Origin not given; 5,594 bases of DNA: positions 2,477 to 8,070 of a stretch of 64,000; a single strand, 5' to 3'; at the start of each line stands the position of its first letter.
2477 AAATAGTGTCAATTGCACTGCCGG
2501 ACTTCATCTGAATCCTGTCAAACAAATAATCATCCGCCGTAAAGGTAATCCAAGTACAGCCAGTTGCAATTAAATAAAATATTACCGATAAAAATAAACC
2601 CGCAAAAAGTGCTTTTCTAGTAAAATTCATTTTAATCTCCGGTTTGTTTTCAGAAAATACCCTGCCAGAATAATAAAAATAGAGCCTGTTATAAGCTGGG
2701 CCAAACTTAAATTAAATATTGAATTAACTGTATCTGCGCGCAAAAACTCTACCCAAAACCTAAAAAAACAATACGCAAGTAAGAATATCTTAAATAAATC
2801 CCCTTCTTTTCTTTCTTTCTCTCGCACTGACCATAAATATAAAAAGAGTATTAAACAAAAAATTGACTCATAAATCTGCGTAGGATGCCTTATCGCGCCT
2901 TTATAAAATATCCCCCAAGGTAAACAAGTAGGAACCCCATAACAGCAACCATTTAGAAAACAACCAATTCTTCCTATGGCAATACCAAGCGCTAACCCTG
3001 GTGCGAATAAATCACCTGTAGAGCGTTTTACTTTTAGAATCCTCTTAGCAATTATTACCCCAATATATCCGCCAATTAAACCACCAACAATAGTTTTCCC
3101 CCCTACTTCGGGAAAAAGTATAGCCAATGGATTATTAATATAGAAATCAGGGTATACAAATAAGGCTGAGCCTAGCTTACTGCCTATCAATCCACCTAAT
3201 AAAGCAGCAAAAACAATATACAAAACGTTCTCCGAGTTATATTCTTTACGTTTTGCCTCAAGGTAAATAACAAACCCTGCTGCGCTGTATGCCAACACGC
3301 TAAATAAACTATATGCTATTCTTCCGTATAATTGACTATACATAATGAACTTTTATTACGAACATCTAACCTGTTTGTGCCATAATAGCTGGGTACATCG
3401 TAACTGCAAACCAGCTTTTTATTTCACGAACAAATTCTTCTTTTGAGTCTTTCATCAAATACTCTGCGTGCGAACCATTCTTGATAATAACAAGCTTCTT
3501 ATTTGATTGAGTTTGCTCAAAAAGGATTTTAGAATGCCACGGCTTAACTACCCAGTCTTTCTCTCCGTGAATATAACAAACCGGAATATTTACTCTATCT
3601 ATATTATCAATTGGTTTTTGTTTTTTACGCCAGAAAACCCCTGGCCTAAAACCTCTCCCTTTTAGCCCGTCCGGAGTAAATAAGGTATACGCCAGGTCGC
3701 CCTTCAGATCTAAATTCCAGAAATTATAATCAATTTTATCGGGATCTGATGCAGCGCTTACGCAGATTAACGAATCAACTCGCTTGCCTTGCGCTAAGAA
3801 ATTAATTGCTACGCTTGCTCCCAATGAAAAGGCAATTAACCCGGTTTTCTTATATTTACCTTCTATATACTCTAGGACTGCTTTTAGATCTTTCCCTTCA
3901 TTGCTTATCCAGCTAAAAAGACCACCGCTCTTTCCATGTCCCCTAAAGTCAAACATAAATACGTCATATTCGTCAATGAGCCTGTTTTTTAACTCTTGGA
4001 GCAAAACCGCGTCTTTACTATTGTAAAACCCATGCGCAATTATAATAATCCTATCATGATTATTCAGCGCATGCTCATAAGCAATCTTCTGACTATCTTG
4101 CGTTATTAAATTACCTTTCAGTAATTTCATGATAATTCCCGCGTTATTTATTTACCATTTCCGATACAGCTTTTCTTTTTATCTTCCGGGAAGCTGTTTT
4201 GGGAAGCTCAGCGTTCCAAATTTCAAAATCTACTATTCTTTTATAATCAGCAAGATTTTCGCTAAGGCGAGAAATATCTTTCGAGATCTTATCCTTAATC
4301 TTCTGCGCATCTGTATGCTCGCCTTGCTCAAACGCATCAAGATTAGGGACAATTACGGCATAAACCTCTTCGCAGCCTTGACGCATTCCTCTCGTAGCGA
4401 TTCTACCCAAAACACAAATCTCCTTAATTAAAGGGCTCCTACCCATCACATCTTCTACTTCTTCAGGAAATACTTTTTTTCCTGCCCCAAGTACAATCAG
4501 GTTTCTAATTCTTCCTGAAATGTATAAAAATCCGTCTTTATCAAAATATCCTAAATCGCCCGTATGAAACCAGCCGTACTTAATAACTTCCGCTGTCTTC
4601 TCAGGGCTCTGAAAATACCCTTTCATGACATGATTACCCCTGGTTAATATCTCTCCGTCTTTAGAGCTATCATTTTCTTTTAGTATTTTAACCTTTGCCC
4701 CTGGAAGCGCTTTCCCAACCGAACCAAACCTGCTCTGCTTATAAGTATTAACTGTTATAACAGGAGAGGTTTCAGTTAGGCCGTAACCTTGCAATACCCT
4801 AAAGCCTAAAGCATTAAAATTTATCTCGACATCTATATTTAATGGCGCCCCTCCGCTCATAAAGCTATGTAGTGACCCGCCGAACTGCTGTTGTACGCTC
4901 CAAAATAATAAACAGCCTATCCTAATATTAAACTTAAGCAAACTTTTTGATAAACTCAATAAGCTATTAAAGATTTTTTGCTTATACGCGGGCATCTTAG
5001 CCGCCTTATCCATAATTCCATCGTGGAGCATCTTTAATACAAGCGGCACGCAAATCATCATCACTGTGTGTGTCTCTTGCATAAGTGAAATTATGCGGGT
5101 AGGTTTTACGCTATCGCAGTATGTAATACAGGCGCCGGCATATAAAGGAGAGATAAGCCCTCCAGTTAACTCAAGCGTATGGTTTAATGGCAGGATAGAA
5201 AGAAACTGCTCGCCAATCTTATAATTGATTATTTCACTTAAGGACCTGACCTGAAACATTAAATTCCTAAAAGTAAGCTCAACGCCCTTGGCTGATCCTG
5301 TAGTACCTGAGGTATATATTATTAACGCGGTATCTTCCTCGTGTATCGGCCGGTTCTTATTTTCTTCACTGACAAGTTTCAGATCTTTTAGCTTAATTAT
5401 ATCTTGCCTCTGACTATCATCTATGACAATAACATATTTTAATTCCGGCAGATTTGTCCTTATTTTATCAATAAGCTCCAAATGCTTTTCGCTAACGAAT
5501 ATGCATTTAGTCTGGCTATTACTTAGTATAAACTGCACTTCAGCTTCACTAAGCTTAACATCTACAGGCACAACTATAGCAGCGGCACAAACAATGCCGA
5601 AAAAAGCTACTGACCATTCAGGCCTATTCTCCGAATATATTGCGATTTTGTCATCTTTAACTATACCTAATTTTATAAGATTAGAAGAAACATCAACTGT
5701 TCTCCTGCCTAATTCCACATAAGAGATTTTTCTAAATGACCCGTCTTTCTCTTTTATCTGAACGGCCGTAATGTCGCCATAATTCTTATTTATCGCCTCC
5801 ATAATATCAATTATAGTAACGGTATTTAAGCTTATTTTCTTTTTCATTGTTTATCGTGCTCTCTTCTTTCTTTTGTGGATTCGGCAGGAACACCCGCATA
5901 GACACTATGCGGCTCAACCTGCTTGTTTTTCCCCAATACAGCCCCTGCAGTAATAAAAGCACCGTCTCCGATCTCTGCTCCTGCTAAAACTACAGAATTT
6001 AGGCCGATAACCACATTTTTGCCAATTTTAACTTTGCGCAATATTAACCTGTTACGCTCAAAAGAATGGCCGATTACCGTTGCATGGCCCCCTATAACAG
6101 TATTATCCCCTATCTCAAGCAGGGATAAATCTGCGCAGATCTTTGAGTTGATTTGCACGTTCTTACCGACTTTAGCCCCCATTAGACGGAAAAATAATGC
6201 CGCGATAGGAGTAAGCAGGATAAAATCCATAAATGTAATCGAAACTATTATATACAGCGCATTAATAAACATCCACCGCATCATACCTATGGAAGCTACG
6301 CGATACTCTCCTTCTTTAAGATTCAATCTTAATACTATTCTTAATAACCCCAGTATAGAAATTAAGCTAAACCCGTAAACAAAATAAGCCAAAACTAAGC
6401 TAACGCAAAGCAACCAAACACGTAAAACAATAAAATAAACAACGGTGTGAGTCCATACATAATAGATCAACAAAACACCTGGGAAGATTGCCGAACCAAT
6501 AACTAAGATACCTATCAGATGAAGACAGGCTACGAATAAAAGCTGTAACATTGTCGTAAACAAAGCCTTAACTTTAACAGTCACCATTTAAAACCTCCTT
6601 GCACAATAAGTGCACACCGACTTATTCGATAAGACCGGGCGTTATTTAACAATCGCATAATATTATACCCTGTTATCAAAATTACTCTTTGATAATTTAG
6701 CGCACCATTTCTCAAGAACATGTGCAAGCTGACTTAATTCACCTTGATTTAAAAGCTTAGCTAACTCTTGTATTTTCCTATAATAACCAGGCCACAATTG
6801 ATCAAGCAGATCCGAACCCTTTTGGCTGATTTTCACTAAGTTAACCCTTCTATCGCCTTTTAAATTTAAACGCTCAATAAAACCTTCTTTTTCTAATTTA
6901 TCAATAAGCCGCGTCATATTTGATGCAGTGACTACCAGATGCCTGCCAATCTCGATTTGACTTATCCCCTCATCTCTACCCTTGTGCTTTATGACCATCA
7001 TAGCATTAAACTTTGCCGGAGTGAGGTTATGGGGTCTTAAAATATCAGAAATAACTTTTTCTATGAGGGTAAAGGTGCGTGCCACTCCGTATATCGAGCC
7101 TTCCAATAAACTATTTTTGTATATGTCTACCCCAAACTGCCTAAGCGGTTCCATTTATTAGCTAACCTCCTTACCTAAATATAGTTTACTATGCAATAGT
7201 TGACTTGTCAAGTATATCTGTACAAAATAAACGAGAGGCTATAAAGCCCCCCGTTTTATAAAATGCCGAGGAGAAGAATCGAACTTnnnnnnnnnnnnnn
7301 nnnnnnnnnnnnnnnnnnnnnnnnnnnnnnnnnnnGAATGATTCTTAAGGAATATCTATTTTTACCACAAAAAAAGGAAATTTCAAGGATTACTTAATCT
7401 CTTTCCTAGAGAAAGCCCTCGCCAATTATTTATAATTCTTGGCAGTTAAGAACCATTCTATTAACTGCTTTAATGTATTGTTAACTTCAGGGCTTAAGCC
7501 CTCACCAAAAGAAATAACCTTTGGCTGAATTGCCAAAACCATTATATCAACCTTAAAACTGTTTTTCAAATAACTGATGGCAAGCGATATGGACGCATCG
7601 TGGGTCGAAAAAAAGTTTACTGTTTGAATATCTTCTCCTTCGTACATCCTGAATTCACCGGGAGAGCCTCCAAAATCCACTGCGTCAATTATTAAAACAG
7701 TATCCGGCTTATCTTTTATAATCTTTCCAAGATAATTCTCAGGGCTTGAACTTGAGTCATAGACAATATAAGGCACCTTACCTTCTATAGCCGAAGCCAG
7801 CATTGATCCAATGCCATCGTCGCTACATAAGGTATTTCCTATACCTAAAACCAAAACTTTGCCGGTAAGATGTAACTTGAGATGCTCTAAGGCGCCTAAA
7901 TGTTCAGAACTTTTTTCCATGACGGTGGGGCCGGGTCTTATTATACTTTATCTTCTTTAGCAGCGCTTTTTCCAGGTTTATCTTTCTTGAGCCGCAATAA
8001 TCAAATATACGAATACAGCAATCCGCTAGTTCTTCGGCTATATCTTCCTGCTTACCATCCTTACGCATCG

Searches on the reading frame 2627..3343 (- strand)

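Call 65: search_protein_families(library=pfam, proteins=[window:2627-3343:-], max_evalue=0.0001)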
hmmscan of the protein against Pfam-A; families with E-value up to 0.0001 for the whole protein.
window:2627-3343:- (238 aa): 1 family
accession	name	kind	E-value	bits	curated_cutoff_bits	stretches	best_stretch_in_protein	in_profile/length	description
PF01790.23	LGT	-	7.1e-47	160.2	24.9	1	10-230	13-236/240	Prolipoprotein diacylglyceryl transferase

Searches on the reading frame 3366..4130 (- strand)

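Call 65: search_protein_families(library=pfam, proteins=[window:3366-4130:-], max_evalue=0.0001)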
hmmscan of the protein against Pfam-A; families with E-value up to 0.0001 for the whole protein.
window:3366-4130:- (254 aa): 5 families
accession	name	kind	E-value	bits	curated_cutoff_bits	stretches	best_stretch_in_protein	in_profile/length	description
PF12146.15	Hydrolase_4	-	5.2e-19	68.9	27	2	24-131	2-114/239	Serine aminopeptidase, S33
PF00561.26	Abhydrolase_1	-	5.9e-18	65.9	25.8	2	28-139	2-118/245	alpha/beta hydrolase fold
PF12697.13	Abhydrolase_6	-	5.3e-11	44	26.3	1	29-235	1-216/217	Alpha/beta hydrolase family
PF02129.25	Peptidase_S15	-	2.7e-10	40.8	23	0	166-222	208-261/262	X-Pro dipeptidyl-peptidase (S15 family)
PF03959.19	FSH1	-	6.7e-08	32.9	21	1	79-221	86-199/211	Serine hydrolase (FSH1)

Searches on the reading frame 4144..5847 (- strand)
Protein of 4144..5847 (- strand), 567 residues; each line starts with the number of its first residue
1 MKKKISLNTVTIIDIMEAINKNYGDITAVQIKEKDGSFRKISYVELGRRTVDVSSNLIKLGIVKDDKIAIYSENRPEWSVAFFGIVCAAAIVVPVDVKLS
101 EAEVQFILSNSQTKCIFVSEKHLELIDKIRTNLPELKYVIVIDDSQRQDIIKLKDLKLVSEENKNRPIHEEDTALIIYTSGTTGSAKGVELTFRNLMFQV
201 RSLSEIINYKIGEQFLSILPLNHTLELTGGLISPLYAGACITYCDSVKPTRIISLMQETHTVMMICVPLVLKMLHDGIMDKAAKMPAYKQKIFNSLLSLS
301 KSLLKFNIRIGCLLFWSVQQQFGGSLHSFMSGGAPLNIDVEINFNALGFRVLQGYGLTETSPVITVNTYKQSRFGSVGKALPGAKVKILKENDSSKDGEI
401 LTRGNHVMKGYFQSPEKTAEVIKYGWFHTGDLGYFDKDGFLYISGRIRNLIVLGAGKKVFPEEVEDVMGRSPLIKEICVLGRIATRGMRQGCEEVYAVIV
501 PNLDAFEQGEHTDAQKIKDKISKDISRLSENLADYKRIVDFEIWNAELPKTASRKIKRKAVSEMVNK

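Call 65: search_protein_families(library=pfam, proteins=[window:4144-5847:-], max_evalue=0.0001)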
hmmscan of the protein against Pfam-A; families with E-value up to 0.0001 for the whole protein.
window:4144-5847:- (567 aa): 3 families
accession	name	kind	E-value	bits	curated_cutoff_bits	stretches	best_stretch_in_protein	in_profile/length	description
PF00501.34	AMP-binding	-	1.2e-77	261.8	29.9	1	20-412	5-384/384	AMP-binding enzyme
PF13193.12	AMP-binding_C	-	1.6e-06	29.4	24.5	1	463-555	1-76/76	AMP-binding enzyme C-terminal domain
PF23562.2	AMP-binding_C_3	-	7.7e-06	26.7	20.8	1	450-563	3-110/124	AMP-binding enzyme C-terminal domain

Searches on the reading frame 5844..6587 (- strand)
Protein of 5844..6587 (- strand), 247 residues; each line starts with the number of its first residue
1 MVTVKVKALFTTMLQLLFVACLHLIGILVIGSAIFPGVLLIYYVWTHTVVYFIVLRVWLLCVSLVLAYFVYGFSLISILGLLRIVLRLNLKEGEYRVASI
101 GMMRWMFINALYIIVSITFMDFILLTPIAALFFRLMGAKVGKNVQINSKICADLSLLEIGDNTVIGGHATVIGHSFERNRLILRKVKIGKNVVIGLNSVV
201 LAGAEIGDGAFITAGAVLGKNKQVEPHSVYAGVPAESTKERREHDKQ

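Call 65: search_protein_families(library=pfam, proteins=[window:5844-6587:-], max_evalue=0.0001)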
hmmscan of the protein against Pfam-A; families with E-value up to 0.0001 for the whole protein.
window:5844-6587:- (247 aa): 3 families
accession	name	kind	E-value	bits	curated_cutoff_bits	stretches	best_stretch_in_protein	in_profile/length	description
PF00132.30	Hexapep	-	6.6e-11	41.9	27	1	186-220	2-36/36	Bacterial transferase hexapeptide (six repeats)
PF14602.12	Hexapep_2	-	2.8e-09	37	27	1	186-219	2-33/34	Hexapeptide repeat of succinyl-transferase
PF25084.1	LbH_EIF2B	-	1.6e-05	25.3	54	1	158-225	17-82/105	EIF2B subunit epsilon LbH domain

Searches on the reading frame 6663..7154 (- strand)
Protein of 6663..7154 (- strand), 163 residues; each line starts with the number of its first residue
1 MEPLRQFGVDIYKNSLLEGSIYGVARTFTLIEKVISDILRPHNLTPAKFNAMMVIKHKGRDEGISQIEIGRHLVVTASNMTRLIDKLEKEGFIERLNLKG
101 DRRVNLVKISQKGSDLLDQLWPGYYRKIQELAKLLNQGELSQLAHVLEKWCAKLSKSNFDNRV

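Call 3: search_protein_families(library=pfam, proteins=[window:6663-7154:-], max_evalue=0.1)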
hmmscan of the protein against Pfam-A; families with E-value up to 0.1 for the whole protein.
window:6663-7154:- (163 aa): 13 families
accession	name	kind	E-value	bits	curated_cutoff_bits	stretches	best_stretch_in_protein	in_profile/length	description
PF01047.28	MarR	-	5.9e-14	52.1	24.6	1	44-104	1-58/59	MarR family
PF12802.13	MarR_2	-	1.2e-10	41.8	27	1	42-103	1-60/61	MarR family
PF22381.2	Staph_reg_Sar_Rot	-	6.5e-07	29.8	27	1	34-120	2-85/85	Transcriptional regulator SarA/Rot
PF13412.12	HTH_24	-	0.0002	21.3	21.9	1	60-94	14-48/48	Winged helix-turn-helix DNA-binding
PF13601.12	HTH_34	-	0.00024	21.6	27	1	63-115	14-67/80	Winged helix DNA-binding domain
PF13463.12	HTH_27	-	0.00061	20.5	22.2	1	52-113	9-68/68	Winged helix DNA-binding domain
PF13545.12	HTH_Crp_2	-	0.0056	17.1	27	1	64-95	23-55/70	Crp-like helix-turn-helix domain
PF04182.18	B-block_TFIIIC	-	0.0083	16.6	22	1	58-103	13-54/73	B-block binding subunit of TFIIIC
PF04225.17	LysM_OapA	-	0.011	16.3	22.3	1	35-82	13-58/85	Opacity-associated protein A LysM-like domain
PF09397.16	FtsK_gamma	-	0.015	15.4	30.6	1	70-104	26-60/63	Ftsk gamma domain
PF09339.16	HTH_IclR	-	0.042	14.1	22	0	60-95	15-50/52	IclR helix-turn-helix domain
PF07481.16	DUF1521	-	0.045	14.2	23.6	1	62-99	103-141/169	Domain of Unknown Function (DUF1521)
PF24034.1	DUF7343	-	0.089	13.1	27.6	0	64-98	19-53/62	Domain of unknown function (DUF7343)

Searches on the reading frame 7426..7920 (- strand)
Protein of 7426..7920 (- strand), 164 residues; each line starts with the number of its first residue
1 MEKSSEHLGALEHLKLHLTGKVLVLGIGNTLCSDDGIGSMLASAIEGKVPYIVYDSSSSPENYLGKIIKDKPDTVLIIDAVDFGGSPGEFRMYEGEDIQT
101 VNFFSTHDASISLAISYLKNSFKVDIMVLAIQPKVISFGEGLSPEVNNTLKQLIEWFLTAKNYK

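Call 3: search_protein_families(library=pfam, proteins=[window:7426-7920:-], max_evalue=0.1)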
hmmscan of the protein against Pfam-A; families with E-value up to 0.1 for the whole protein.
window:7426-7920:- (164 aa): 1 family
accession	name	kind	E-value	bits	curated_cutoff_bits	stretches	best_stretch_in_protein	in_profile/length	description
PF01750.23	HycI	-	1.1e-17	64.5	23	1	53-158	19-128/130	Hydrogenase maturation protease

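Call 60: search_protein_families(library=padloc, proteins=[window:7426-7920:-], max_evalue=0.01)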
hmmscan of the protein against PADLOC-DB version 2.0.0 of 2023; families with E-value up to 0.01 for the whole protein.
window:7426-7920:- (164 aa): 0 families
